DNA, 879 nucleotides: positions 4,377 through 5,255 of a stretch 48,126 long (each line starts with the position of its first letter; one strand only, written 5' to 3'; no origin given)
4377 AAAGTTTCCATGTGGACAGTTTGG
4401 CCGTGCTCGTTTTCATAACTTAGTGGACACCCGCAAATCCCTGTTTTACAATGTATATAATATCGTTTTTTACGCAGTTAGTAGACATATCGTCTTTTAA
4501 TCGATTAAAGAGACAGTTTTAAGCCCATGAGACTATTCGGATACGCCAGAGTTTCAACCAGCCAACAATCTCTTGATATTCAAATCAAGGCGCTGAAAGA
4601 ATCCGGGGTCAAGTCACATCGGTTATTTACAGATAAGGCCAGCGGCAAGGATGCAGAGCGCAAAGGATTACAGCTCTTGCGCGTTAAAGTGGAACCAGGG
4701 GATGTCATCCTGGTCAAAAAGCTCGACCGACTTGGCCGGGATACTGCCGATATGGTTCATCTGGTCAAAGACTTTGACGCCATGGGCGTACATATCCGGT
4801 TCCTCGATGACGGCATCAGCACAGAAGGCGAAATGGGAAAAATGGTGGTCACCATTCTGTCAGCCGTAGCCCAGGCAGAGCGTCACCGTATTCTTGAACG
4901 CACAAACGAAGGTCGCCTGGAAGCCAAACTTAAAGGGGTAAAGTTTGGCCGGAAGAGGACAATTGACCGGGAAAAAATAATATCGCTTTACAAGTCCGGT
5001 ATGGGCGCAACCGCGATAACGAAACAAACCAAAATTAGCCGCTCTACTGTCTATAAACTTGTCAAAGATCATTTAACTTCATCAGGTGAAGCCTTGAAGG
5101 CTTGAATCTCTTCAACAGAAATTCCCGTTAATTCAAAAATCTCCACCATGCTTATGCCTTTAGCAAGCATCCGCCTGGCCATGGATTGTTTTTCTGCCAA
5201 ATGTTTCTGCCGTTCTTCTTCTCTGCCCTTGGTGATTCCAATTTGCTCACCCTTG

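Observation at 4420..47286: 106-bp res-like inverted repeats bracket the whole 42.9-kb transfer/replication/partition block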

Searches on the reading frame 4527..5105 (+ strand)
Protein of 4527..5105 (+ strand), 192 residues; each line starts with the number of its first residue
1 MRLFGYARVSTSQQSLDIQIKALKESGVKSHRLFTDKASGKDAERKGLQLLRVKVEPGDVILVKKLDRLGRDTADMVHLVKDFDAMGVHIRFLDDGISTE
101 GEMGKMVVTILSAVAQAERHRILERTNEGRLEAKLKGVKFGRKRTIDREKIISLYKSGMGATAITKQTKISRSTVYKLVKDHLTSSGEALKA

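Call 8: search_protein_families(library=pfam, proteins=[window:4527-5105:+])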
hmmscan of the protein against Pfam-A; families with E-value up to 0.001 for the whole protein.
window:4527-5105:+ (192 aa): 6 families
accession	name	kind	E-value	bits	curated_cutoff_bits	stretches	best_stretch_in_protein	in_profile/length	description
PF00239.26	Resolvase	-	6.4e-39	133.8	23.3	1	4-138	2-144/145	Resolvase, N terminal domain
PF02796.21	HTH_7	-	1.3e-10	41.7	23.8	1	141-177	1-40/45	Helix-turn-helix domain of resolvase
PF13384.12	HTH_23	-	1.3e-05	25.3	24.6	1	144-187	3-45/50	Homeodomain-like domain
PF25787.1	HTH_SB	-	3.9e-05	23.8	43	1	148-179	12-43/53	Sleeping Beauty transposase HTH domain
PF13518.12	HTH_28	-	5.3e-05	23.7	25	1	148-181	2-35/52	Helix-turn-helix domain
PF13551.12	HTH_29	-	0.00028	21.3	28.1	0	150-181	3-35/64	Winged helix-turn helix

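Call 12: search_solved_structures(query=window:4527-5105:+, max_evalue=0.00001, show_alignments=2)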
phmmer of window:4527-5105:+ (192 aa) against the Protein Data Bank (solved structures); distinct sequences matched with E-value up to 0.00001: 18.
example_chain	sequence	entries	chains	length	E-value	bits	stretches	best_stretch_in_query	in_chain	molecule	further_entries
5cy1_A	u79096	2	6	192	5.2e-85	286.6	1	1-185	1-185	Transposon Tn3 resolvase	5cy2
1gdt_A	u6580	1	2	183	6.9e-84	282.9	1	1-181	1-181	PROTEIN (GAMMA DELTA RESOLVASE)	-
1zr2_A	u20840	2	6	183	6.8e-80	269.9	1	1-181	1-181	Transposon gamma-delta resolvase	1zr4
2gm4_A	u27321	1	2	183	1.8e-78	265.3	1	1-181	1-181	Transposon gamma-delta resolvase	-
1gdr_A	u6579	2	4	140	8.6e-69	233.8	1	1-140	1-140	GAMMA DELTA-RESOLVASE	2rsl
2gm5_A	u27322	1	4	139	3.3e-62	212.4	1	3-133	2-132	Transposon gamma-delta resolvase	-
1ght_A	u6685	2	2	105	1.1e-50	175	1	1-105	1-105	TRANSPOSON GAMMA-DELTA RESOLVASE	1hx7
4m6f_A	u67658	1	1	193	1.7e-24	89.7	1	3-177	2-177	DNA-invertase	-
3uj3_X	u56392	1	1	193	8.8e-24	87.4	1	3-176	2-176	DNA-invertase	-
2r0q_C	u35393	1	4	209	4.2e-17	65.6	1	3-186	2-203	Putative transposon Tn552 DNA-invertase bin3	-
5c35_A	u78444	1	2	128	1.1e-11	48.1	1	3-88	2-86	Recombinase Sin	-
5c31_A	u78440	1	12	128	1.5e-11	47.6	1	3-119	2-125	Sin, putative plasmid resolvase dimer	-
5c32_B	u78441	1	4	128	2.6e-11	46.8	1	3-86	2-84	Putative transposon Tn552 DNA-invertase bin3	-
5c34_B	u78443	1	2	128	2.6e-11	46.8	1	3-86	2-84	Putative transposon Tn552 DNA-invertase bin3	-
3pkz_A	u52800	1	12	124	4.9e-11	45.9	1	3-83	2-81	Recombinase Sin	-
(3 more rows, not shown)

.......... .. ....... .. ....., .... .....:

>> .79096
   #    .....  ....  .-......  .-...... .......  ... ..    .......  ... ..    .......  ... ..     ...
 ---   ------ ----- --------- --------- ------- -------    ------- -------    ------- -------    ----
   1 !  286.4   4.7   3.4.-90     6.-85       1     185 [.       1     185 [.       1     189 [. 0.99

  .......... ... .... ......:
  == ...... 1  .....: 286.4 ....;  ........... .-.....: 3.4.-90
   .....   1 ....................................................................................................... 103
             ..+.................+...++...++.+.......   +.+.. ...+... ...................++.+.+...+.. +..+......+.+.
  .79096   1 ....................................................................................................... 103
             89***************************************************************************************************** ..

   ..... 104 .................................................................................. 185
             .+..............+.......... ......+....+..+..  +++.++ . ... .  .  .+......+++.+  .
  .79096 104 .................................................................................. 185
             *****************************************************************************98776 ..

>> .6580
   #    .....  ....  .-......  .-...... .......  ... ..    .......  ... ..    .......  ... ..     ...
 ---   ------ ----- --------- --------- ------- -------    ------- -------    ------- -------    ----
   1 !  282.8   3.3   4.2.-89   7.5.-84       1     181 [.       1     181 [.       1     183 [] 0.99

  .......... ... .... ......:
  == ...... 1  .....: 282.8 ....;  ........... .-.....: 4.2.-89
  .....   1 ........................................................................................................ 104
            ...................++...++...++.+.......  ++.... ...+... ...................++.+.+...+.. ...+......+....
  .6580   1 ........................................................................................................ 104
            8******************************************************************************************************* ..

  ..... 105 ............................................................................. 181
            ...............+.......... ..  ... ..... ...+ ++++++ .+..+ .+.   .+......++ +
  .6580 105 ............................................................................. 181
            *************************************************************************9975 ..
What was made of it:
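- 4527..5105 (+): tnpR, a 192-aa Tn3/gamma-delta-type serine resolvase. S10, R8 and the regulatory-interface residues R2, R32, K54 and E56 are present. The residues were read from the alignment in call 12.
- On Sin/beta-type resolution-inversion system: Sin E=4e-17 against 5e-85 for Tn3 resolvase (call 12).
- On Hin/Gin-type DNA invertase system: Gin E=1.7e-24 against 5e-85 for Tn3 resolvase (call 12).
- Closest known: Tn3 / gamma-delta. Same: The resolvase is very close (E=5e-85 and 7e-84 to the solved Tn3 and gamma-delta proteins, call 12).
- Checked: Recombinase: the ORF 4527-5105 is a resolvase (Pfam Resolvase 6e-39 plus HTH_7, call 8; Tn3 resolvase 5cy1 E=5e-85 and gamma-delta resolvase 1gdt E=7e-84, call 12).
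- Tn3 resolvase E=5e-85 and gamma-delta resolvase 7e-84, against Gin 1.7e-24 and Sin 4e-17 (call 12). The recombinase retains the regulatory-interface residues R2, R32, K54 and E56 (call 12 alignment).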

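Call 13: search_protein_families(library=ncbifam, proteins=[window:4527-5105:+])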
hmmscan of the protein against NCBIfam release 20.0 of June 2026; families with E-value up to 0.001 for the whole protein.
window:4527-5105:+ (192 aa): 8 families
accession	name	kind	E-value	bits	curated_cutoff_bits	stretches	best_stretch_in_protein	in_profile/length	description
NF041201.1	recomb_XisF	equivalog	1.7e-21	76.7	375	1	4-132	2-135/465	fdxN element excision recombinase XisF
NF009949.0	PRK13413.1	equivalog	2.3e-12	47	272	1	3-184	2-198/203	master DNA invertase Mpi family serine-type recombinase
NF047343.1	SCCmet_CcrB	equivalog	5.3e-12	45.2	900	1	4-138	10-156/542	cassette chromosome recombinase CcrB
NF047347.1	SCCmet_CcrC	equivalog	4.9e-09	35.2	900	1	19-124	30-140/558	cassette chromosome recombinase CcrC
NF047344.1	SCCmet_CcrA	equivalog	7.6e-09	35.2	700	1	4-133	5-142/442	cassette chromosome recombinase CcrA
NF033518.0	transpos_IS607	equivalog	1e-08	35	110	1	4-115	57-175/187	IS607 family transposase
NF049883.1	resolv_YneB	equivalog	1.1e-07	31.5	175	1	6-120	5-129/211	YneB family resolvase-like protein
NF040595.1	HTH_Cbp1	equivalog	3.4e-05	23.8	140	1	136-182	39-86/135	CRISPR DNA repeat-binding protein Cbp1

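Call 14: find_encoding_contigs(protein=window:4527-5105:+, flank=10000, max_places=10)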
Protein window:4527-5105:+ (192 aa): no gene with exactly this product is on record in the collection.

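Call 15: search_dna_similar(query=window:4527-5102:+, collection=plasmids, mode=protein, max_rows=40)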
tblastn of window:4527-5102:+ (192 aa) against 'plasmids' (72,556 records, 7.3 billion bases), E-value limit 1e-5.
The search stops at 5000 records and this limit was reached: more records match than are counted here, and every count below describes the 5000 best-scoring records only.
Records with a match: at least 5000; places in all: 10246; records where one place covers at least 80% of the query: 4992.
Best place of each record, by identity: 60-80% 5000.
By first word of the organism name: Klebsiella 2148; Escherichia 1392; Enterobacter 361; Salmonella 320; Citrobacter 246; Yersinia 81; Pseudomonas 61; Shigella 60; Providencia 44; Serratia 42; and 38 more.
By predicted mobility (MOB-suite, as given by PLSDB): conjugative 3238; mobilizable 1124; non-mobilizable 638.
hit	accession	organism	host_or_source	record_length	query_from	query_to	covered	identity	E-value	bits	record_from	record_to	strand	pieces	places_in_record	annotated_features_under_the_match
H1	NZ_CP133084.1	Nitrosomonas sp. sh817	mixed culture,domestic water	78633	1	181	94%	76.8%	4e-83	275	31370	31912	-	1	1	recombinase family protein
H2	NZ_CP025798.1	Vibrio owensii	-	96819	1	185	96%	74.6%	2e-85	281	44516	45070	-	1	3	recombinase family protein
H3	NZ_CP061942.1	Marinomonas algicola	Ulva pertusa (algae),microorganism ...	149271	1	188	98%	73.4%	1e-83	276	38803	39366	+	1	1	recombinase family protein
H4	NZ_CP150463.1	Photobacterium damselae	Lateolabrax maculatus,cell culture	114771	1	181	94%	75.7%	5e-86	283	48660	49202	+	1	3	recombinase family protein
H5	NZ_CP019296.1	Vibrio campbellii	cage-cultured red drum,skin ulcer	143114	1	181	94%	75.7%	2e-85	281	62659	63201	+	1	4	recombinase family protein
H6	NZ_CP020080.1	Vibrio campbellii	Penaeus vannamei,bacteria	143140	1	181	94%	75.7%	2e-85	281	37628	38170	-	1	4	recombinase family protein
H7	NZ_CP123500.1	Arsenophonus sp. aPb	Lysandra bellargus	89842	1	182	95%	75.3%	7e-86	282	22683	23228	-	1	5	recombinase family protein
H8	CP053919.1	Serratia marcescens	insect,cell culture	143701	1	185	96%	74.1%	1e-84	279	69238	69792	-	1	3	record has no annotation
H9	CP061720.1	Raoultella ornithinolytica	whole organism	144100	1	185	96%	74.1%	1e-84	279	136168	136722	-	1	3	record has no annotation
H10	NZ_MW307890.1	Klebsiella pneumoniae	-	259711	1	180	94%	76.1%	2e-83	275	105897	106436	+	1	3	recombinase family protein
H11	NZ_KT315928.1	Aeromonas sobria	-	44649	1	190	99%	72.1%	2e-82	272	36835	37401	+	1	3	recombinase family protein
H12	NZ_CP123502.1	Arsenophonus sp. aPb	Lysandra bellargus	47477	1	179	93%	76.0%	3e-85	281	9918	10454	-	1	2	recombinase family protein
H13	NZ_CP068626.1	Vibrio parahaemolyticus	Penaeus vannamei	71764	1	181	94%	75.1%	1e-85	281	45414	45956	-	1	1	recombinase family protein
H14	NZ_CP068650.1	Vibrio parahaemolyticus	Penaeus vannamei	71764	1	181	94%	75.1%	1e-85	281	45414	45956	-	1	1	recombinase family protein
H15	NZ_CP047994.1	Vibrio parahaemolyticus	Litopenaeus vannamei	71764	1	181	94%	75.1%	1e-85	281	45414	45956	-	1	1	recombinase family protein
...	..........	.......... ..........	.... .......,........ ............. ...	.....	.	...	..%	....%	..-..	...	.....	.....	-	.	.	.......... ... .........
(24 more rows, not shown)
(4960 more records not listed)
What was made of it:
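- Identity to Tn3-family TnpR on plasmids is 71-77% (call 15).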

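Call 16: get_annotated_region(hit=H37, flank=4000)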
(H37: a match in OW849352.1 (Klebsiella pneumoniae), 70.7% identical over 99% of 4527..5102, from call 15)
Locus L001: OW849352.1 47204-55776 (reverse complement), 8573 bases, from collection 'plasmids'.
description: Klebsiella pneumoniae isolate 326 genome assembly, plasmid: P2
organism: Klebsiella pneumoniae (NCBI taxid 573)
taxonomy: Bacteria; Pseudomonadota; Gammaproteobacteria; Enterobacterales; Enterobacteriaceae; Klebsiella; Klebsiella pneumoniae
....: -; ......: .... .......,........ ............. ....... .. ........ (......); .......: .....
typing (MOB-suite, as given by PLSDB): non-mobilizable; replicon IncR,rep_cluster_1418
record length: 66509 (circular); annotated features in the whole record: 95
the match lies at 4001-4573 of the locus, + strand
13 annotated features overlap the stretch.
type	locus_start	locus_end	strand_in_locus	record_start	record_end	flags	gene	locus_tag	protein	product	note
CDS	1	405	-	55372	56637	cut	-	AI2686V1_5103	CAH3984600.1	hypothetical protein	-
CDS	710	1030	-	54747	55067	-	-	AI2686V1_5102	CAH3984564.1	hypothetical protein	-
CDS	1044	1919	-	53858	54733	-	-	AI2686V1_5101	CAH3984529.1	Beta-lactamase CTX-M-1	-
predicted_resistance_gene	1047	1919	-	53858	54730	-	blaCTX-M-15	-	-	extended-spectrum class A beta-lactamase CTX-M-15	predicted by amrfinderplus; class BETA-LACTAM; identity 100.0%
CDS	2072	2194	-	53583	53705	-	-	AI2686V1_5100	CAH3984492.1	hypothetical protein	-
CDS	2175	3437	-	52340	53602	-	-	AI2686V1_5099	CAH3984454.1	hypothetical protein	-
CDS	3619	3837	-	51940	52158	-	-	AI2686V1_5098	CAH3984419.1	hypothetical protein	-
CDS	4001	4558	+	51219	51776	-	-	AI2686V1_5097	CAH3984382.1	Transposon Tn3 resolvase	-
CDS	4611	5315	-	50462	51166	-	-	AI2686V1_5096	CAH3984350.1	hypothetical protein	-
CDS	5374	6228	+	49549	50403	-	-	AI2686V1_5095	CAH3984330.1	hypothetical protein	-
CDS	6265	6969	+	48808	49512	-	-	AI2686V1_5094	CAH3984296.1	hypothetical protein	-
CDS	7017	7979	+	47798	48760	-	-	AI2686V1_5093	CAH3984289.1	Tyrosine recombinase XerD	-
CDS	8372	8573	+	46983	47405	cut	-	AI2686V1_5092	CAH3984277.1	DNA-invertase hin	-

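Call 17: get_annotated_region(hit=H1, flank=4000)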
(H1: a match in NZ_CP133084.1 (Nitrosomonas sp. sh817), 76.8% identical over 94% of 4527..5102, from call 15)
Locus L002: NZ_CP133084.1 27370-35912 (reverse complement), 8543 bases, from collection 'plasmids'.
description: Nitrosomonas sp. sh817 plasmid unnamed, complete sequence
organism: Nitrosomonas sp. sh817 (NCBI taxid 3070658)
taxonomy: Bacteria; Pseudomonadota; Betaproteobacteria; Nitrosomonadales; Nitrosomonadaceae; Nitrosomonas; Nitrosomonas sp. sh817
host: -; source: mixed culture,domestic water; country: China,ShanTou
typing (MOB-suite, as given by PLSDB): conjugative; replicon rep_cluster_732,rep_cluster_732; relaxase MOBP; mating-pair formation MPF_T
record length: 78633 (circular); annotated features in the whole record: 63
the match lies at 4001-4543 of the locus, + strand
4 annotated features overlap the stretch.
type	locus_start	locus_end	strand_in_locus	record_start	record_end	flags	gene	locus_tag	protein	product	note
CDS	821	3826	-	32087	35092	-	-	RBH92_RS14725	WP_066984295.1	Tn3 family transposase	-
CDS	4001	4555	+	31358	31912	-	-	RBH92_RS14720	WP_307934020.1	recombinase family protein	GO:0006310 - DNA recombination [Evidence IEA]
CDS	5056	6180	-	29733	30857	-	-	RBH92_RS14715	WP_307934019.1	ABC transporter permease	-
CDS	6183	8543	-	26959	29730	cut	rbbA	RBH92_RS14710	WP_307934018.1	ribosome-associated ATPase/putative transporter RbbA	GO:0055085 - transmembrane transport [Evidence IEA]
